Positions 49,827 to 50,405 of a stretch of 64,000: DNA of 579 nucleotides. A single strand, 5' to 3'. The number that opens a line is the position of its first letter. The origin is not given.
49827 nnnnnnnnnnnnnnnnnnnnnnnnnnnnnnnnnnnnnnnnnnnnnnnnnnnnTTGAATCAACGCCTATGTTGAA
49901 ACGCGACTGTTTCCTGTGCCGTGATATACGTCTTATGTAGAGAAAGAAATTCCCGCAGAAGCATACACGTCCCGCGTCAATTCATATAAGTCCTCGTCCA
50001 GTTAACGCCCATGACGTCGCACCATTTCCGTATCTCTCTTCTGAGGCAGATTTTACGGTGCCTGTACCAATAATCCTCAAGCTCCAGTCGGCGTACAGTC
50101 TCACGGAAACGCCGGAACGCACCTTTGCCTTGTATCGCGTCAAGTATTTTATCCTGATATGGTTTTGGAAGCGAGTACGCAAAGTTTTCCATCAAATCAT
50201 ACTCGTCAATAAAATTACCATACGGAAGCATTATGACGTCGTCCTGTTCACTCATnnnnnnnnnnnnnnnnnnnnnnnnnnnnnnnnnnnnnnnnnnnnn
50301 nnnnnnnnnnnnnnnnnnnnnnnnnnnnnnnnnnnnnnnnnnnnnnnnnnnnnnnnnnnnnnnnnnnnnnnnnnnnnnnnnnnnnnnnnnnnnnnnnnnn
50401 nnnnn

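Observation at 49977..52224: Three-gene operon of uncharacterised families (PRiA4-ORF3-like, DUF1653, UPF0158-like) behind a terminator-like leader hairpin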

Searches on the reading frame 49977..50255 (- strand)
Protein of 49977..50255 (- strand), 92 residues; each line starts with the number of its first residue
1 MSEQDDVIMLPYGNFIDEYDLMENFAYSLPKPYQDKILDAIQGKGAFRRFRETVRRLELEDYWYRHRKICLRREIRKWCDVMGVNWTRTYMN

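Call 3: search_protein_families(library=pfam, proteins=[window:49977-50255:-], max_evalue=0.1)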
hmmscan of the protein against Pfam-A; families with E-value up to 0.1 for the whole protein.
window:49977-50255:- (92 aa): 1 family
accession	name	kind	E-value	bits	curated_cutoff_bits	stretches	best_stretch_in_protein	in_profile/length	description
PF03682.18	UPF0158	-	0.00028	21.4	21.1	1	4-80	56-135/157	Uncharacterised protein family (UPF0158)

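Call 4: search_protein_families(library=ncbifam, proteins=[window:49977-50255:-], max_evalue=0.1)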
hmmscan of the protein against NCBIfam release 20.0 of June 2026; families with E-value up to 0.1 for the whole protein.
window:49977-50255:- (92 aa): 0 families

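Call 9: search_protein_families(library=padloc, proteins=[window:49977-50255:-], max_evalue=0.1)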
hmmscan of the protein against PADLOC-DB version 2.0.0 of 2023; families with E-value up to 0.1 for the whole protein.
window:49977-50255:- (92 aa): 0 families
